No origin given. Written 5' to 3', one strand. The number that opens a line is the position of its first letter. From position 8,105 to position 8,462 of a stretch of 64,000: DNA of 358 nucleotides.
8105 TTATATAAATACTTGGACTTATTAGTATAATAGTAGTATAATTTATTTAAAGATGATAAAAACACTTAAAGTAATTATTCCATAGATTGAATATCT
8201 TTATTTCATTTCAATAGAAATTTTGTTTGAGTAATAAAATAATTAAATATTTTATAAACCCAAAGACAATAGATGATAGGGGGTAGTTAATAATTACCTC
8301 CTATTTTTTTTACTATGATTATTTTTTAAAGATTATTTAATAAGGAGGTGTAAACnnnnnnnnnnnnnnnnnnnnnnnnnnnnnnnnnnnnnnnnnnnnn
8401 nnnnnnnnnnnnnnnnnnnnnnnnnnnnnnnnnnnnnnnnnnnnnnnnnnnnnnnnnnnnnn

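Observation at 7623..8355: The HutP antiterminator and its NAG-repeat/terminator target gate an iorAB-acdAB-molybdoenzyme block instead of hutHUIG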

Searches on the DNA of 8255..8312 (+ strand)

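Call 50: build_rna_model(alignment_id=A2, structure=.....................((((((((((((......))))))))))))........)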
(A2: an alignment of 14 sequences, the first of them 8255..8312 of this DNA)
Model R1 built from alignment A2 (14 sequences, 59 columns); structure: as given.
model positions 57; base pairs 12; branch points 0; effective number of sequences 6.78; information 0.977 bits per position. Calibrated on 0.2 Mb of random sequence (short: E-values are rough).
structure used (alignment columns):
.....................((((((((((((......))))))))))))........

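Call 51: search_with_rna_model(model_id=R1, sources=[window, L001, L002, L003, L004, L005, L006, L007, L008, L009, L010, L011, L012, L013, L014, L015, L016, L017, L018, L019, L020, L021, L022, L023, L024, L025, L026, L027, L028, L029, L030, L031, L032, L033, L034, L035, L036, L037, L038, L039, L040, L041, L042, L043, L044, L045, L046, L047, L048, L049, L050, L051, L052, L054, L055, L056, L057, L059, L060, L062, L064, L065, L069, L070, L071, L072, L073, L074, L075, L076, L077, L078, L079, L080, L081, L082, L084, L085], max_evalue=1, make_alignment=true)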
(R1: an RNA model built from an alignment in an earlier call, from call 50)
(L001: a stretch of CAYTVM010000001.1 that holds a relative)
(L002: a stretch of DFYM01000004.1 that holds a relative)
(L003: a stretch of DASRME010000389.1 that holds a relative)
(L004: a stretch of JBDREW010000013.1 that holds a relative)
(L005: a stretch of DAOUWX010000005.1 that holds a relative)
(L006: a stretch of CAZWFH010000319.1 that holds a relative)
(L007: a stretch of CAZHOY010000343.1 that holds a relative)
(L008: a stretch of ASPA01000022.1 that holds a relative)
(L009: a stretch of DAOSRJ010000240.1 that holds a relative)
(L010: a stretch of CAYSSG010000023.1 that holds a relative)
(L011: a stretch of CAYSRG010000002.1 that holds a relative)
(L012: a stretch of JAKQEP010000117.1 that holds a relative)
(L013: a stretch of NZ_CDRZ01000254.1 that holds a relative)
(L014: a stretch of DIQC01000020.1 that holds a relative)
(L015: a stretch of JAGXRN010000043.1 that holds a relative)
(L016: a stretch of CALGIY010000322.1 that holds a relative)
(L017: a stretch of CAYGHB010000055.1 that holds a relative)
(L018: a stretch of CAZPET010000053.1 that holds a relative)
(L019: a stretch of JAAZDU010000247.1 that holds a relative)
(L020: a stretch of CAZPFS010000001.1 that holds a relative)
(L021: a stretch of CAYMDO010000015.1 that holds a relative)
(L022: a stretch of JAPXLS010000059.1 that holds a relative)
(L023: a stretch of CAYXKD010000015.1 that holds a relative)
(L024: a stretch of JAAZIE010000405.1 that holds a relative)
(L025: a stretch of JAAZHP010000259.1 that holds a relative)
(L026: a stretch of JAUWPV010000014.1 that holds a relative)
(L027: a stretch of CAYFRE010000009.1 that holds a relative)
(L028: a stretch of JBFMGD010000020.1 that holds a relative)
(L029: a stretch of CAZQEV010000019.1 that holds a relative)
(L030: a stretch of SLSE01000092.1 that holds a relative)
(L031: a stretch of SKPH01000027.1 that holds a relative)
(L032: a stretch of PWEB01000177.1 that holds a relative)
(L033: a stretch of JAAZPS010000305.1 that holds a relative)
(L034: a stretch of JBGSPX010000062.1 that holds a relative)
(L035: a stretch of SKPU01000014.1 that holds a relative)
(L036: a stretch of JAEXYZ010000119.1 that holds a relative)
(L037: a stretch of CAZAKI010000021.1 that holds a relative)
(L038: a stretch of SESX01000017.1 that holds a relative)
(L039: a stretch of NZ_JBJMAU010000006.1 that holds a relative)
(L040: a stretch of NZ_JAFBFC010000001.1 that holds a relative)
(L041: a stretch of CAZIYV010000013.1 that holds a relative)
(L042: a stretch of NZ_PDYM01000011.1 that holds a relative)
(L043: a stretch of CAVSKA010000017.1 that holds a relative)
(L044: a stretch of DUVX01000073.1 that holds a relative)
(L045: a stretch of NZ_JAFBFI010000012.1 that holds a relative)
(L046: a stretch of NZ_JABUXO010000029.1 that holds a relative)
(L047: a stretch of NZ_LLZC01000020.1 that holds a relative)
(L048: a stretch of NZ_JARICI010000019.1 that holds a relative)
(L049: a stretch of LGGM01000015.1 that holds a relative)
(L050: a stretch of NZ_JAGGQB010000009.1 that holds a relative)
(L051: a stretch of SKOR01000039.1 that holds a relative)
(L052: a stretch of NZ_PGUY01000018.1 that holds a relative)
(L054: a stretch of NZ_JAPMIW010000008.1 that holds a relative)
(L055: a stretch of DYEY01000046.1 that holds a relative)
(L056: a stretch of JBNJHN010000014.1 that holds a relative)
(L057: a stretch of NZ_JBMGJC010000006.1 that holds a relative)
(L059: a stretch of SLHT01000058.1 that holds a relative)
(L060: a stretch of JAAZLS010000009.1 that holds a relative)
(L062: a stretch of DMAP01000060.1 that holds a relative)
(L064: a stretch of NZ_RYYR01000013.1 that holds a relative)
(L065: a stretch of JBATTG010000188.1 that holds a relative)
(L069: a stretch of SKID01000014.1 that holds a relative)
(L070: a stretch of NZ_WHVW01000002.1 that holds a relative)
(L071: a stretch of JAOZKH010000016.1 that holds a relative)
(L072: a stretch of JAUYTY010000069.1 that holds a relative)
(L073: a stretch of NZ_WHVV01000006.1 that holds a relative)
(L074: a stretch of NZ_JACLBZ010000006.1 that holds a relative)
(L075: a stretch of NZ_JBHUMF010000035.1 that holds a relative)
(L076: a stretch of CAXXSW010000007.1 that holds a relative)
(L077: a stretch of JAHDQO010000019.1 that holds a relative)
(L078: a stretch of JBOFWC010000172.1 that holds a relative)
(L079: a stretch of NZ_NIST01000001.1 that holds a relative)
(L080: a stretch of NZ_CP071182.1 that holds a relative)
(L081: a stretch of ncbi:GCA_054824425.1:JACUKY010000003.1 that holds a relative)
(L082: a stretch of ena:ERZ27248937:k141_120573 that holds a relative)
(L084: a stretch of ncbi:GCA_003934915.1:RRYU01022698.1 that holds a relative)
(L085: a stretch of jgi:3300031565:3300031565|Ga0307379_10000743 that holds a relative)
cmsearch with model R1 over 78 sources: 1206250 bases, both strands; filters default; matches with E-value up to 1: 62.
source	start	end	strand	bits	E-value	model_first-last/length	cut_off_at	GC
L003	3048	3104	+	81.6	2.7e-15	1-57/57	no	0.28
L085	10521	10577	+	79.7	7.3e-15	1-57/57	no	0.32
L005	10522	10578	+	79.1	9.8e-15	1-57/57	no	0.33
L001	10511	10567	+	78.7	1.2e-14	1-57/57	no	0.26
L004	3321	3377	+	78.4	1.4e-14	1-57/57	no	0.33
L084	10530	10586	+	75.3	7.1e-14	1-57/57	no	0.42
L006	1006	1062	+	75.2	7.4e-14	1-57/57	no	0.35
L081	10535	10591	+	73.6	1.6e-13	1-57/57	no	0.32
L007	1776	1832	+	72.2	3.5e-13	1-57/57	no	0.3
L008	1120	1176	+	68.7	2e-12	1-57/57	no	0.39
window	8255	8310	+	66.4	6.9e-12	1-57/57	no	0.3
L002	13219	13275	+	64.9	1.5e-11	1-57/57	no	0.39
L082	1586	1642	+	58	5.4e-10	1-57/57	no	0.33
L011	10522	10575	+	54.3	3.5e-09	1-57/57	no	0.41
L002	6106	6155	+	44.6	5.3e-07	1-57/57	no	0.38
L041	10485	10557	+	36.2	4.2e-05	1-57/57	no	0.41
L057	10480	10552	+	36.1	4.4e-05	1-57/57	no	0.36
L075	10409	10485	+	33.7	0.00015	1-57/57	no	0.45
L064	10421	10506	+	31.9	0.00039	1-57/57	no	0.29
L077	12703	12773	+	31.2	0.00055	1-57/57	no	0.27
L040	10429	10507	+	30.7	0.00072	1-57/57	no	0.44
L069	2889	2961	+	30.7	0.00073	1-57/57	no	0.38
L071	3230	3302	+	28.9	0.0018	1-57/57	no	0.25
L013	5929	5998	+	28.8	0.0019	1-57/57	no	0.39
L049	10479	10550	+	28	0.0029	1-57/57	no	0.32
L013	6037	6104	+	27.3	0.0041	1-57/57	no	0.44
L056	3855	3919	+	26.5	0.0062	1-57/57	no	0.42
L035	8261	8323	+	24.4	0.019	1-57/57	no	0.44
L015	13181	13259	+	24.1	0.022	1-57/57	no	0.43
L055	5999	6065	+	23.6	0.029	1-57/57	no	0.48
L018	2040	2108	+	23.4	0.032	1-57/57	no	0.45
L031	7488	7552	+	23.2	0.035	1-57/57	no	0.43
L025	835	903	+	23.1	0.036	1-57/57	no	0.46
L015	10445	10492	+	23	0.038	1-57/57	no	0.35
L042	10407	10487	+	22.7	0.044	1-57/57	no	0.4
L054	10407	10487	+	22.7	0.044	1-57/57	no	0.4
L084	10550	10580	-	22.7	0.044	22-52/57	no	0.48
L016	1686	1754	+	22.4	0.052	1-57/57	no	0.43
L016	1542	1612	+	22.2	0.057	1-57/57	no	0.41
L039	10433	10515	+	22.1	0.063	1-57/57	no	0.35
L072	6935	7001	+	22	0.064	1-57/57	no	0.36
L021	8289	8349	+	22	0.066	1-57/57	no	0.48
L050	10425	10493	+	21.4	0.086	1-57/57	no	0.42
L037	5503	5568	+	21.2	0.095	1-57/57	no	0.44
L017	6435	6497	+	21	0.11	1-57/57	no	0.46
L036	10421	10472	+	20.9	0.11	1-57/57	no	0.29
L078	14125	14206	+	20.9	0.11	1-57/57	no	0.29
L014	12149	12217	+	20.5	0.14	1-57/57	no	0.45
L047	10425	10497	+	20.3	0.15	1-57/57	no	0.41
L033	5744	5813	+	20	0.18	1-57/57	no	0.43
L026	8285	8351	+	19.7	0.21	1-57/57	no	0.4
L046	10425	10498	+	19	0.3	1-57/57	no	0.46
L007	1796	1826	-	18.6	0.37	22-52/57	no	0.32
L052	10434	10497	+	18.5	0.38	1-57/57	no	0.38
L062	10475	10545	+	18.5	0.39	1-57/57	no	0.38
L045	10417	10481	+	18.5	0.4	1-57/57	no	0.37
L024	2099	2165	+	18.4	0.41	1-57/57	no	0.4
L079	4479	4535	-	17.9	0.53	1-57/57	no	0.26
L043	10432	10498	+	17.7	0.6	1-57/57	no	0.45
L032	189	254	+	17.4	0.69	1-57/57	no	0.47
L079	10440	10526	+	17.2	0.78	1-57/57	no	0.37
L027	10540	10608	+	17.2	0.78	1-57/57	no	0.43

Alignment A3: 62 matches aligned to the model, 102 columns, each read 5' to 3' on its own strand. Consensus structure (alignment columns), stored with it:
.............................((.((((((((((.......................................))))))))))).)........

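Call 84: search_with_rna_model(model_id=R1, sources=[L091, L092, L093, L094, L095, L096, L097, L098, L099, L100, L102, L103, L104, L105, L106, L107, L108, L109, L110, L111, L112, L113, L114, L115, L117, L118, L119, L120, L121, L122, L123, L125, L126, L127, L128, L129, L130, L131, L132, L133, L134, L135, L136, L137, L138, L139, L140, L141, L142, L143, L144, L145, L146, L147, L148, L149, L150, L151, L152, L153, L154, L155, L156, L157, L158, L159, L160, L161, L162, L163, L164, L165, L167, L168, L169, L170], max_evalue=0.001, make_alignment=true)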
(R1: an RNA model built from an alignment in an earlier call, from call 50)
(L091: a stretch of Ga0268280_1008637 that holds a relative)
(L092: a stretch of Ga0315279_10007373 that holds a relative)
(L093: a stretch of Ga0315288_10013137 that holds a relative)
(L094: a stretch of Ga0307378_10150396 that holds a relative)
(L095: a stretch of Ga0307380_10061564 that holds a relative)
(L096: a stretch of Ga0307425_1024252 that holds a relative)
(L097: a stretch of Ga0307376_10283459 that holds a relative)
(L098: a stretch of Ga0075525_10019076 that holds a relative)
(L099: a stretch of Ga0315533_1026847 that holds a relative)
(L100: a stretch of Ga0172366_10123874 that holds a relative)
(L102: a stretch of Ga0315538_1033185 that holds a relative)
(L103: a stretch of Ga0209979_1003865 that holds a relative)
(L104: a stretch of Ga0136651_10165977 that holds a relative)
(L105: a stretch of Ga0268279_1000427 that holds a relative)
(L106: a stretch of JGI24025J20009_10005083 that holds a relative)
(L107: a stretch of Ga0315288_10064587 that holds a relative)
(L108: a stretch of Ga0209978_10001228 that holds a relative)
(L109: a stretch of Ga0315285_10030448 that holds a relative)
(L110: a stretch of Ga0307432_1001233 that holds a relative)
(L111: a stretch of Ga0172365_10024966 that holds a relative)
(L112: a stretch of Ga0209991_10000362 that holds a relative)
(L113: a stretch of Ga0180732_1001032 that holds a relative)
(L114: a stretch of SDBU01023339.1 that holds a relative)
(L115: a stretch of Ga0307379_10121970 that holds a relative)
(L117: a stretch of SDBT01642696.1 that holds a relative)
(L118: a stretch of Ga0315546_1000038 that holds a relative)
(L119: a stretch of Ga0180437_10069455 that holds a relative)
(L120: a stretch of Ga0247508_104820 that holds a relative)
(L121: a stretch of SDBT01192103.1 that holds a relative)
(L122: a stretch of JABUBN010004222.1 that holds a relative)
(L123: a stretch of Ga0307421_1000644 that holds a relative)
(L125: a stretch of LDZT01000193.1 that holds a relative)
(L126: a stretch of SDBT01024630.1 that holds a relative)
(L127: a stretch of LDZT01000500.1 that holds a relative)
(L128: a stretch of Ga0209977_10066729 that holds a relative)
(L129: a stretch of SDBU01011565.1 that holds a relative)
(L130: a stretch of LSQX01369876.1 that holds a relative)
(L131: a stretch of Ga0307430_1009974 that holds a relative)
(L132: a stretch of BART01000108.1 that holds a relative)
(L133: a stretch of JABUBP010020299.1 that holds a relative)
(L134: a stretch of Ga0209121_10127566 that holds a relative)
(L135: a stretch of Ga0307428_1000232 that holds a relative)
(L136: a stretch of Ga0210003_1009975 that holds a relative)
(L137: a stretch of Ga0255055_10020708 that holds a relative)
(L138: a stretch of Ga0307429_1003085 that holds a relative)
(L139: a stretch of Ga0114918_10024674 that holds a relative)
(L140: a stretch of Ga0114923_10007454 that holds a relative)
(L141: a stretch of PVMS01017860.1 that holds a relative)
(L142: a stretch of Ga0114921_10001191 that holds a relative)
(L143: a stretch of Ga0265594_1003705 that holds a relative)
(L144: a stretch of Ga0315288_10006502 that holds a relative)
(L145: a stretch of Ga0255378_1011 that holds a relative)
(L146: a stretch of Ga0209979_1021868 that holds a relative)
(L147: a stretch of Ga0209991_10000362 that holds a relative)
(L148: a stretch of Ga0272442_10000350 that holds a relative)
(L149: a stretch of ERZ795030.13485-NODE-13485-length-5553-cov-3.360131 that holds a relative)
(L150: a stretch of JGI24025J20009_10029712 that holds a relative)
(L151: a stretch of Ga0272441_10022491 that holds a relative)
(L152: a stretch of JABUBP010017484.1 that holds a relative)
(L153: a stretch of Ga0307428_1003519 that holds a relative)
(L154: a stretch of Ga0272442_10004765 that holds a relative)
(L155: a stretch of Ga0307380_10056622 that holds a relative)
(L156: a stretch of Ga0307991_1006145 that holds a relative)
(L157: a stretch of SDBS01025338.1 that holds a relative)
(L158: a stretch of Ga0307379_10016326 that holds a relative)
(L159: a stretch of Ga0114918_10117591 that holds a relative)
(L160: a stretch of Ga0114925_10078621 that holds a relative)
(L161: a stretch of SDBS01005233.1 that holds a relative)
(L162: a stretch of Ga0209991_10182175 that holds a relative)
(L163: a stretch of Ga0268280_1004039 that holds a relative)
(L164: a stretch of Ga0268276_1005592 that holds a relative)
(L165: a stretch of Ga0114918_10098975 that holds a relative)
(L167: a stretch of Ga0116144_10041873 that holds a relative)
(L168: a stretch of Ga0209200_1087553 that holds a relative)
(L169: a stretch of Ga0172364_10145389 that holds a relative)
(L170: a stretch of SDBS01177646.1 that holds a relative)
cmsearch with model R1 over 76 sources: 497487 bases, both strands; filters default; matches with E-value up to 0.001: 68.
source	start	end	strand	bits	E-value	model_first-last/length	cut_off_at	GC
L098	703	759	+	81.6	1.1e-15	1-57/57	no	0.28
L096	1450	1506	+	78.7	4.8e-15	1-57/57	no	0.26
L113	5169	5225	+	78.4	5.6e-15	1-57/57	no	0.33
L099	1618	1674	+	77.4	9.7e-15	1-57/57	no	0.32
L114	2732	2788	+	76.2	1.8e-14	1-57/57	no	0.32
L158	4606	4662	+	75.8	2.2e-14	1-57/57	no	0.33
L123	2236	2291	+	75.8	2.2e-14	1-57/57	no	0.29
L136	1090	1146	+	75.6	2.4e-14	1-57/57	no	0.35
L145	7766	7822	+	75.2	3e-14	1-57/57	no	0.35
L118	10583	10639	+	75.2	3.1e-14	1-57/57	no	0.35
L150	717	773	+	75.1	3.2e-14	1-57/57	no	0.33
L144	1125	1181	+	74.9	3.4e-14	1-57/57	no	0.3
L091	783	839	+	74.6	4.1e-14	1-57/57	no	0.3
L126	8642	8698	+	74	5.6e-14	1-57/57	no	0.37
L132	2063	2119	+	74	5.7e-14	1-57/57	no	0.32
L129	5467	5523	+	73.9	5.9e-14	1-57/57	no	0.35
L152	1665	1721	+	73.6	6.7e-14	1-57/57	no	0.3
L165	879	934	+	73.6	7e-14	1-57/57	no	0.29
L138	5410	5465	+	73.4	7.5e-14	1-57/57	no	0.3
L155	830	885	+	73.4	7.5e-14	1-57/57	no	0.3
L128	1404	1460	+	72.7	1.1e-13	1-57/57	no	0.32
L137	1932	1988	+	72.7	1.1e-13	1-57/57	no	0.32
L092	3962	4018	+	72.4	1.3e-13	1-57/57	no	0.35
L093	2682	2738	+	72.2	1.4e-13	1-57/57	no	0.3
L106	1127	1183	+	72.1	1.5e-13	1-57/57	no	0.35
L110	2108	2164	+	72.1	1.5e-13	1-57/57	no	0.35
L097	873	929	+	72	1.6e-13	1-57/57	no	0.32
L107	1183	1239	+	70.4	3.6e-13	1-57/57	no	0.35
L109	2721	2777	+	70.4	3.6e-13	1-57/57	no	0.35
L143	2176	2232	+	68.7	8.4e-13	1-57/57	no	0.39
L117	1024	1079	+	68.1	1.2e-12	1-57/57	no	0.29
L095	1434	1490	+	67.8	1.3e-12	1-57/57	no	0.37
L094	1540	1596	+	67.7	1.4e-12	1-57/57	no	0.35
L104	906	962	+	67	2.1e-12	1-57/57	no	0.32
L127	3296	3351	+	66.4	2.8e-12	1-57/57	no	0.3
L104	190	247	+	65.4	4.7e-12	1-57/57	no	0.31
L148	10506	10562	+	65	5.7e-12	1-57/57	no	0.33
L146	927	984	+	64.3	8.5e-12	1-57/57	no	0.29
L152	1226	1281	+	63.5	1.3e-11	1-57/57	no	0.36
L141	7511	7567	+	61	4.5e-11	1-57/57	no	0.3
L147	1061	1118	+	60.6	5.8e-11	1-57/57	no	0.31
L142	10502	10558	+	59.6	9.4e-11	1-57/57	no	0.28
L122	624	679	+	58.6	1.6e-10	1-57/57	no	0.34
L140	3366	3422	+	58.3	1.9e-10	1-57/57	no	0.3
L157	1279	1335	+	58.3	1.9e-10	1-57/57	no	0.3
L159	689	745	+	58.3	1.9e-10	1-57/57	no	0.3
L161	681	737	+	57.5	2.8e-10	1-57/57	no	0.28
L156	980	1036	+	56.3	5.3e-10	1-57/57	no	0.3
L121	1222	1283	+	54.9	1.1e-09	1-57/57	no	0.34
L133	1082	1142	+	54.3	1.4e-09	1-57/57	no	0.38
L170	1124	1180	+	53.9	1.8e-09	1-57/57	no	0.35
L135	10523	10581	+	53.6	2.1e-09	1-57/57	no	0.39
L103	2953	3012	+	53.6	2.2e-09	1-57/57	no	0.33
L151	7826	7885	+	53.6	2.2e-09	1-57/57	no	0.33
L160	449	508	+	53.2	2.6e-09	1-57/57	no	0.32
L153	745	802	+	52.4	3.9e-09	1-57/57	no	0.24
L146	3617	3675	+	51.2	7.3e-09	1-57/57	no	0.32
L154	5056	5113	+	50.1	1.3e-08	1-57/57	no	0.29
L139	886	948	+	48.9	2.5e-08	1-57/57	no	0.3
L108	1660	1718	+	48.3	3.3e-08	1-57/57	no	0.36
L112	10502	10560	+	48.1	3.7e-08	1-57/57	no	0.39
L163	1684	1744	+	47.9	3.9e-08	1-57/57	no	0.3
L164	1505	1565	+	47.9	3.9e-08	1-57/57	no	0.3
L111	881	939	+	46.2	9.6e-08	1-57/57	no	0.41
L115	1666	1725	+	44.5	2.4e-07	1-57/57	no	0.42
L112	9332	9388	+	43.6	3.8e-07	1-57/57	no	0.3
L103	3677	3735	+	35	3.2e-05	1-57/57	no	0.25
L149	5039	5096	+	29.8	0.00046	1-57/57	no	0.28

Alignment A4: 68 matches aligned to the model, 98 columns, each read 5' to 3' on its own strand. Consensus structure (alignment columns), stored with it:
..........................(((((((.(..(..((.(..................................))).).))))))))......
